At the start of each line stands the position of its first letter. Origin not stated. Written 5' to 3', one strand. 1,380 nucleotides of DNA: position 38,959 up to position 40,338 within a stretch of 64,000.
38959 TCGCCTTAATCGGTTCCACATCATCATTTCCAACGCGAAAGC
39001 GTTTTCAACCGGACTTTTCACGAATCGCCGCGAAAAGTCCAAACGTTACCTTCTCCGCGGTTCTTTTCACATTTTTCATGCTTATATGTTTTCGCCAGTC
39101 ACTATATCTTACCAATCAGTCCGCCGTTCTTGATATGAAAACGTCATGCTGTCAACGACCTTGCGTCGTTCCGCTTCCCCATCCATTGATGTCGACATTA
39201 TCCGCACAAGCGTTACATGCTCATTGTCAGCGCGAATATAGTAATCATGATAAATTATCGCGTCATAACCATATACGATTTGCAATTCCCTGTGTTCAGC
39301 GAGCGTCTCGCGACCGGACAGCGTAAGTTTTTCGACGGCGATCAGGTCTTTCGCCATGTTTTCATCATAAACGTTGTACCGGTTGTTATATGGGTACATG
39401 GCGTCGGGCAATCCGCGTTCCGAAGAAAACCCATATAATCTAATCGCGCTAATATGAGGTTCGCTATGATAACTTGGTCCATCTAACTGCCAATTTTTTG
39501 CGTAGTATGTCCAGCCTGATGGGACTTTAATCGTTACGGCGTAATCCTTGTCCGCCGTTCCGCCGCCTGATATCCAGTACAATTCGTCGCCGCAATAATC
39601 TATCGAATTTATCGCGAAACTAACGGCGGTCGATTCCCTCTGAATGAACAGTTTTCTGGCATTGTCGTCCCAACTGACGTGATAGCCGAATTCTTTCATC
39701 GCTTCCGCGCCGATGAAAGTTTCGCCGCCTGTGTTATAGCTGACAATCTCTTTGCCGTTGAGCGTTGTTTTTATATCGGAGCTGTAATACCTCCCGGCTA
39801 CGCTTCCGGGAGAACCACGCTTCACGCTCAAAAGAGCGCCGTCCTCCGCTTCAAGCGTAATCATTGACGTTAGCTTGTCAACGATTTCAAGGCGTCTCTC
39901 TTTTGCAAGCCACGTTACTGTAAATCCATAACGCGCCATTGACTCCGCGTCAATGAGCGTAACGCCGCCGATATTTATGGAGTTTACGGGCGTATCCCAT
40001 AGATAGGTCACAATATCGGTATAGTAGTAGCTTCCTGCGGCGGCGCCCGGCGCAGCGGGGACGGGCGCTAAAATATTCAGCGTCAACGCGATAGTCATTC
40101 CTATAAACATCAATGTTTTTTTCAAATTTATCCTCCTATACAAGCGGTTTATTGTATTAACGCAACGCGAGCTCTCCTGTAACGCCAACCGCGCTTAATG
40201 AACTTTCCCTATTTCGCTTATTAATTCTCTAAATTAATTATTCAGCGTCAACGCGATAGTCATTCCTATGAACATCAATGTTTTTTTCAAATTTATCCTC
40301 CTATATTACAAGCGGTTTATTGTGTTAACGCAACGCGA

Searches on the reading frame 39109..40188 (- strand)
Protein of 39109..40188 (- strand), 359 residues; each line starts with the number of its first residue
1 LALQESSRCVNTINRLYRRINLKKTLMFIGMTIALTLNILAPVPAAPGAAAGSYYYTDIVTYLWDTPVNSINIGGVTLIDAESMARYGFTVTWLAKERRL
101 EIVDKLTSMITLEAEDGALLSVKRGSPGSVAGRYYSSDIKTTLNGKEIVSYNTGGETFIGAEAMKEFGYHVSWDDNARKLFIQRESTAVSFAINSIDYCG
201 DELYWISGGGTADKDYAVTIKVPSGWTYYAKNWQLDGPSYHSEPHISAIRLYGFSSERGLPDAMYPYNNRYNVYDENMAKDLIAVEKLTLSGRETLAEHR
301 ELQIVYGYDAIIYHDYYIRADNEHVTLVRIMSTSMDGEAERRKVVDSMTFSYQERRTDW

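Call 74: search_protein_families(library=pfam, proteins=[window:39109-40188:-], max_evalue=0.001)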
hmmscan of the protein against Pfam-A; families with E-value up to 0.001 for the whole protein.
window:39109-40188:- (359 aa): 1 family
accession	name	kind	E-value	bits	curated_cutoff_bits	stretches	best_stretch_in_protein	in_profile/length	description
PF07833.16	Cu_amine_oxidN1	-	0.00053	20.4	24.2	0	151-197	14-61/108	Copper amine oxidase N-terminal domain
